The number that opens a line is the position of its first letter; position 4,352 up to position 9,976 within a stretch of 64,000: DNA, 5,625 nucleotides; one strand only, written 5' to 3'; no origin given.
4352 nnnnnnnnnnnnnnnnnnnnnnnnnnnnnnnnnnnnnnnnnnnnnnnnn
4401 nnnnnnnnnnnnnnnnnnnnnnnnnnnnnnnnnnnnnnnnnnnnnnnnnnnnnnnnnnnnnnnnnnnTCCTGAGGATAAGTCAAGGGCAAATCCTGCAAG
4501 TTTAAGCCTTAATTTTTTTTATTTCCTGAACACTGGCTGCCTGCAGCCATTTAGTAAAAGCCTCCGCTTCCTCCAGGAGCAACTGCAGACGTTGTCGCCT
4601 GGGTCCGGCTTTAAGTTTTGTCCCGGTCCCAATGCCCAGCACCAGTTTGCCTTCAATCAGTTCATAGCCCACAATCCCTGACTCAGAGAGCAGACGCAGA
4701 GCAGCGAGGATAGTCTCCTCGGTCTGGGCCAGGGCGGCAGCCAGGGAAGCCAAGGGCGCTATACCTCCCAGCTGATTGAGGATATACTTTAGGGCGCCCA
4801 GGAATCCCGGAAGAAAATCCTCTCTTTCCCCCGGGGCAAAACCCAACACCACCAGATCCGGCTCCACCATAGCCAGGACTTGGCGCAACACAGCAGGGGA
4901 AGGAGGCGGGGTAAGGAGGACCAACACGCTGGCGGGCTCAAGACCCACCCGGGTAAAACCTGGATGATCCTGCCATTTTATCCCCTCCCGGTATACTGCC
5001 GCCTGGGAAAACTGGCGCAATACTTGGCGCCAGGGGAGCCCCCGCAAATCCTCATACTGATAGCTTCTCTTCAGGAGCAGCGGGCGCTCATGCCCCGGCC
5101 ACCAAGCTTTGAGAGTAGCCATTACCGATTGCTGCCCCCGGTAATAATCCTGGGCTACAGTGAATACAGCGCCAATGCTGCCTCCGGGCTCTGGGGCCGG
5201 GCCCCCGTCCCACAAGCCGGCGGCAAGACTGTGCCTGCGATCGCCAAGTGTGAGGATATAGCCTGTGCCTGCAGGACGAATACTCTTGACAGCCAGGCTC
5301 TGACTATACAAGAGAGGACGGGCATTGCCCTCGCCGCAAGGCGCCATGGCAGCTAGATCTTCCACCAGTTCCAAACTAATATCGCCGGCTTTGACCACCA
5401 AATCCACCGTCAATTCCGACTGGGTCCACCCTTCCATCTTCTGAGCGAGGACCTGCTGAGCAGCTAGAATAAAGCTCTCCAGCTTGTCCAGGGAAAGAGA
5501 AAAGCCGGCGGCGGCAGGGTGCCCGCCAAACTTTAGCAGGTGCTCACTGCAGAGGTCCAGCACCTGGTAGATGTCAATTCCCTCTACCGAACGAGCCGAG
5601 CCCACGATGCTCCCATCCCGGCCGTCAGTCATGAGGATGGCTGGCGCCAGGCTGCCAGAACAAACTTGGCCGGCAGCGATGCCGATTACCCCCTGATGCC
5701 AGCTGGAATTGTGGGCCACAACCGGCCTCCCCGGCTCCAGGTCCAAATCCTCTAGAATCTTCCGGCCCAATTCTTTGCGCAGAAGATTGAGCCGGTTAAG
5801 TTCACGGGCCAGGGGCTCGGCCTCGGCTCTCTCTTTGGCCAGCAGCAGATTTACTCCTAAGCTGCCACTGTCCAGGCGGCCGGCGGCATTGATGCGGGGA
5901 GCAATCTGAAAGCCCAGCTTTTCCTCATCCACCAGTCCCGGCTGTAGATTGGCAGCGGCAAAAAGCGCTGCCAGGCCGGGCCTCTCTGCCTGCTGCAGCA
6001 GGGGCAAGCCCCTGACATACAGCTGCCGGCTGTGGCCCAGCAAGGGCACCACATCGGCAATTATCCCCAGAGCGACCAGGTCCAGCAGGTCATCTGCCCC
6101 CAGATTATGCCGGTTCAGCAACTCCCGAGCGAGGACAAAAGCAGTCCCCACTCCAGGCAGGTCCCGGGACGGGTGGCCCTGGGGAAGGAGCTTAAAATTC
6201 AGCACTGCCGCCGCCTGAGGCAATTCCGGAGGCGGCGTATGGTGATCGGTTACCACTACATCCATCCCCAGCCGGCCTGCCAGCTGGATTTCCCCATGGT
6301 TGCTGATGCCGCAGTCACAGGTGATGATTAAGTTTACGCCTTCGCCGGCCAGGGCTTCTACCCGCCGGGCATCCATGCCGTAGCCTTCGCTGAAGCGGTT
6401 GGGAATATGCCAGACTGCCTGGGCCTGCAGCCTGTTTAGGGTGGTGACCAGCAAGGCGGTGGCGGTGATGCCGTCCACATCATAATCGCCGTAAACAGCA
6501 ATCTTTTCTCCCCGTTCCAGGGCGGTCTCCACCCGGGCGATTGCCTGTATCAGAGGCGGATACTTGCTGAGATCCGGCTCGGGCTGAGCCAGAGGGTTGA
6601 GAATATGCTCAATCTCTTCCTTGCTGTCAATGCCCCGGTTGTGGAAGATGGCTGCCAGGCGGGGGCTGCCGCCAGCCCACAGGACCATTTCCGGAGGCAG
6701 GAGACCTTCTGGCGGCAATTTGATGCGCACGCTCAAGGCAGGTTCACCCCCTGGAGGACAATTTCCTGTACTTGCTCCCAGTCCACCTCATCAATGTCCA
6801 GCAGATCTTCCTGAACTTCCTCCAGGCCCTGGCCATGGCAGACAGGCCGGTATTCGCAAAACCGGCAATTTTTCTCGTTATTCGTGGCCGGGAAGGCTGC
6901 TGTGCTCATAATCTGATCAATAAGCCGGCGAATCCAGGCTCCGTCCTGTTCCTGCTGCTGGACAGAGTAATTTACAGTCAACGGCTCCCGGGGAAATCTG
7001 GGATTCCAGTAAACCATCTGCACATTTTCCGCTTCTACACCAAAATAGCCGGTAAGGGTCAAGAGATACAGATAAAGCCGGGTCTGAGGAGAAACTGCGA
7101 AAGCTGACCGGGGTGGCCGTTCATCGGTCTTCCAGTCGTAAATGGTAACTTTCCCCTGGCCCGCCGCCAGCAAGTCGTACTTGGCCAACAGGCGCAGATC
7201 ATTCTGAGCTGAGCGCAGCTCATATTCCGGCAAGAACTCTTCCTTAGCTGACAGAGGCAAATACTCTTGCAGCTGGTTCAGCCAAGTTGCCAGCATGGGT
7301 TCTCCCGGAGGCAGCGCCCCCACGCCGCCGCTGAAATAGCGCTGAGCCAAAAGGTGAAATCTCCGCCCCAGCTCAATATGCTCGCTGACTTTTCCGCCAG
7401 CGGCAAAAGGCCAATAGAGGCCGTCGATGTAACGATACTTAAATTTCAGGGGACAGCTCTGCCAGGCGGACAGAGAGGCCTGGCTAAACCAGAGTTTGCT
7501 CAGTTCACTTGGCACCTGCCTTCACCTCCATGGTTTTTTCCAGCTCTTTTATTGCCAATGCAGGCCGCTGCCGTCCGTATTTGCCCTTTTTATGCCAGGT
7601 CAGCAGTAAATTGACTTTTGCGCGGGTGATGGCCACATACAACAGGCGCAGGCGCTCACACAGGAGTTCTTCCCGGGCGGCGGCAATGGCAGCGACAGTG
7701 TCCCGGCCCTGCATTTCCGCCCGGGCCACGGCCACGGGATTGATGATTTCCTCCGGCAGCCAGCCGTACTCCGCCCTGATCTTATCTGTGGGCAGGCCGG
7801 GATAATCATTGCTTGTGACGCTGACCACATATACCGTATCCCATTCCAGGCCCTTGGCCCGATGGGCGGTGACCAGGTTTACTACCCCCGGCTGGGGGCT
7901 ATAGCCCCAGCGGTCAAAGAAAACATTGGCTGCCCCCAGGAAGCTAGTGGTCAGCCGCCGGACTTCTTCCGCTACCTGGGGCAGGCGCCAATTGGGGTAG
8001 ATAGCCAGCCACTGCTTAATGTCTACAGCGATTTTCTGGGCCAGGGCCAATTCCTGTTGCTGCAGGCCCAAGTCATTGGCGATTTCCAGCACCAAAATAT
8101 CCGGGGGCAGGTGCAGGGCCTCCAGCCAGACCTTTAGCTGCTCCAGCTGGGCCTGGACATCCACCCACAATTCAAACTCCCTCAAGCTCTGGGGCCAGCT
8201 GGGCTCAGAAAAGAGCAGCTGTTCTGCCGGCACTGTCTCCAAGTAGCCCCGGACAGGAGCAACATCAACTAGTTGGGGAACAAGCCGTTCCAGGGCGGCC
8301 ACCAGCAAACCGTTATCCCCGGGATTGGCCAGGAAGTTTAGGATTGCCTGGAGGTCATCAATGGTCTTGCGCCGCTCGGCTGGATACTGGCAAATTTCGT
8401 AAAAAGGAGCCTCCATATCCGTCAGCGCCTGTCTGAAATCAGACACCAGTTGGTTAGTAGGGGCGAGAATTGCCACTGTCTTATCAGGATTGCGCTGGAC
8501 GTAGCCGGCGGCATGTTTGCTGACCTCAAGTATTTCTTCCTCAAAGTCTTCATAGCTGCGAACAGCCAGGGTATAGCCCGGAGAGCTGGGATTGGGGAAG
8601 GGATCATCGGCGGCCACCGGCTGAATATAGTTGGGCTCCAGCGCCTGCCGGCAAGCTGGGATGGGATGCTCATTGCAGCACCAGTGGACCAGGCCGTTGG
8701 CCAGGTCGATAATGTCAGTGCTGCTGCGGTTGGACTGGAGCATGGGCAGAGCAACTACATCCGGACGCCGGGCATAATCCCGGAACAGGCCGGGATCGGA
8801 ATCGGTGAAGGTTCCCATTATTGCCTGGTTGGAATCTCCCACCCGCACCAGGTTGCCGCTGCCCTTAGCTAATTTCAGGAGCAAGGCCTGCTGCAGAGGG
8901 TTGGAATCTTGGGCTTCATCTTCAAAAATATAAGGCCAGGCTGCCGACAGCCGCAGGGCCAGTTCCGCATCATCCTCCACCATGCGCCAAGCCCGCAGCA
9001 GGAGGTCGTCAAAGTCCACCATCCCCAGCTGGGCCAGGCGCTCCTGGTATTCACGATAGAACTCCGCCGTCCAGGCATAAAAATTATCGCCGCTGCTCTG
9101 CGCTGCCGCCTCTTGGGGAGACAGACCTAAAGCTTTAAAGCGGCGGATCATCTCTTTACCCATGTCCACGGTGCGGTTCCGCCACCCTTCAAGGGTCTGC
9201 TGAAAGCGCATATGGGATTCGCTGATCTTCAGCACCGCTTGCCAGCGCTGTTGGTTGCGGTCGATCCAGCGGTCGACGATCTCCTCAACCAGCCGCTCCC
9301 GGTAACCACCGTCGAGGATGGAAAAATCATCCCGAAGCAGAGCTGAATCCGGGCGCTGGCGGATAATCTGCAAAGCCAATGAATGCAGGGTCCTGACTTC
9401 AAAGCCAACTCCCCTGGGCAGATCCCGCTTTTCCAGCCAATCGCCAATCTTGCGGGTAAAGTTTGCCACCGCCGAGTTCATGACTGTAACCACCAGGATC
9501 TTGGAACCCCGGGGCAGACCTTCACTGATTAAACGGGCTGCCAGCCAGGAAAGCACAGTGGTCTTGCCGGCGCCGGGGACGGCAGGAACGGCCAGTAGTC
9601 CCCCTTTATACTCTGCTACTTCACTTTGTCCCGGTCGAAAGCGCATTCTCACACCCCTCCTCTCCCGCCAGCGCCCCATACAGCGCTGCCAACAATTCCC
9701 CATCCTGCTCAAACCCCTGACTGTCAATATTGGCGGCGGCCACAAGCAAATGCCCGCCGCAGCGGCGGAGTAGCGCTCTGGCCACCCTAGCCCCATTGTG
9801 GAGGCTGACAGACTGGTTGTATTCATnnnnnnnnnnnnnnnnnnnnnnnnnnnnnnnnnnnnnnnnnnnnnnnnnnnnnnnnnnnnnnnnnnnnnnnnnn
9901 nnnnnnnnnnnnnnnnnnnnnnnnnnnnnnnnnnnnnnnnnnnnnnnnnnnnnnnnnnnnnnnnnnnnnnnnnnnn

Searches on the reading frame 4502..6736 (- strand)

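Call 17: search_protein_families(library=pfam, proteins=[window:4502-6736:-])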
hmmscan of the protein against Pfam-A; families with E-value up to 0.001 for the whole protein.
window:4502-6736:- (744 aa): 3 families
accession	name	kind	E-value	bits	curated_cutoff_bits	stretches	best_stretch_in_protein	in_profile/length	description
PF01368.27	DHH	-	3.4e-22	79.5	28.1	1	78-225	1-125/125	DHH family, N-terminal domain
PF02272.25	DHHA1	-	1e-12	48.8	25.9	1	343-431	10-101/102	DHHA1 domain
PF17768.7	RecJ_OB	-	2.6e-11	44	27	1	444-542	1-105/107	RecJ OB domain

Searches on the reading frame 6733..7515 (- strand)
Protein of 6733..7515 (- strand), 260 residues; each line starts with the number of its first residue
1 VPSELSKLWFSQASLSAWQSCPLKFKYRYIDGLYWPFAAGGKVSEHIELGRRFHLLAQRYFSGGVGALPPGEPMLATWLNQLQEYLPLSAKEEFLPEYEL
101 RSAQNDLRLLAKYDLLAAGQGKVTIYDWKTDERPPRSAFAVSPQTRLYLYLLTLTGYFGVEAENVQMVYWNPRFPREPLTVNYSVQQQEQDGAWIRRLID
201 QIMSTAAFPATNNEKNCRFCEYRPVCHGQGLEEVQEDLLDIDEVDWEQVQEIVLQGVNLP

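Call 17: search_protein_families(library=pfam, proteins=[window:6733-7515:-])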
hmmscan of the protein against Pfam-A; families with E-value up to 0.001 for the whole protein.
window:6733-7515:- (260 aa): 2 families
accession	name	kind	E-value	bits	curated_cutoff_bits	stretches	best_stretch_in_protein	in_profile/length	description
PF12705.13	PDDEXK_1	-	1.2e-30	107.7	22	1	10-227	2-247/247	PD-(D/E)XK nuclease superfamily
PF01930.23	Cas_Cas4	-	8.6e-07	29.6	22.7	1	111-227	54-159/160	Domain of unknown function DUF83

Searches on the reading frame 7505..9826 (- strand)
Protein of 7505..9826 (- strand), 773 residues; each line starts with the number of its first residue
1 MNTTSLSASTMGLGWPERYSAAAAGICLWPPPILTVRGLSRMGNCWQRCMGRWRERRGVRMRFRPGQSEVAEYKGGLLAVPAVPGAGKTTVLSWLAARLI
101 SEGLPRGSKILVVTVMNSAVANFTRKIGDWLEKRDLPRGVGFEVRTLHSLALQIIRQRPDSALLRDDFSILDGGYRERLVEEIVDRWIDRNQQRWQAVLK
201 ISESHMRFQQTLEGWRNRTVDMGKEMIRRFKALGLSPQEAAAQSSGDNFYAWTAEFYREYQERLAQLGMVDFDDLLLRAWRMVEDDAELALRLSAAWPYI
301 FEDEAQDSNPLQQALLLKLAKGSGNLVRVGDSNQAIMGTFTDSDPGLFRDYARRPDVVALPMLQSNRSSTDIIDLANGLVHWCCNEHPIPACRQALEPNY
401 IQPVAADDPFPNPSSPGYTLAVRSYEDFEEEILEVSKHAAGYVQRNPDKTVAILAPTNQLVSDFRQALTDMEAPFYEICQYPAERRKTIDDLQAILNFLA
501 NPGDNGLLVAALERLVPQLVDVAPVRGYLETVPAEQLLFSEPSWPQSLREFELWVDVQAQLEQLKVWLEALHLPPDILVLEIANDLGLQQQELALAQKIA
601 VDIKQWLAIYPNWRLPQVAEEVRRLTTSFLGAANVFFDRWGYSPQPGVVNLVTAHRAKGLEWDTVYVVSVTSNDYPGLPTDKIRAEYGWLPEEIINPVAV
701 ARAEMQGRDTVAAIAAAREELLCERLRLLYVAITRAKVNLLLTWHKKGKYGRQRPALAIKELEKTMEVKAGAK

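Call 17: search_protein_families(library=pfam, proteins=[window:7505-9826:-])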
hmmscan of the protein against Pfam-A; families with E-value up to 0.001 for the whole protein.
window:7505-9826:- (773 aa): 4 families
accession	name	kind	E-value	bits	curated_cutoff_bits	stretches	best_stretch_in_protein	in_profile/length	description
PF00580.27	UvrD-helicase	-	1e-41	143.9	23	1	66-338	4-254/271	UvrD/REP helicase N-terminal domain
PF13361.12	UvrD_C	-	2.7e-23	83.4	25.6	2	649-747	287-350/350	UvrD-like helicase C-terminal domain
PF13245.12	AAA_19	-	1.6e-09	38.5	25.1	1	74-337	10-131/134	AAA domain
PF13538.12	UvrD_C_2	-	3.4e-09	36.9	27.4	0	651-675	4-28/52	UvrD-like helicase C-terminal domain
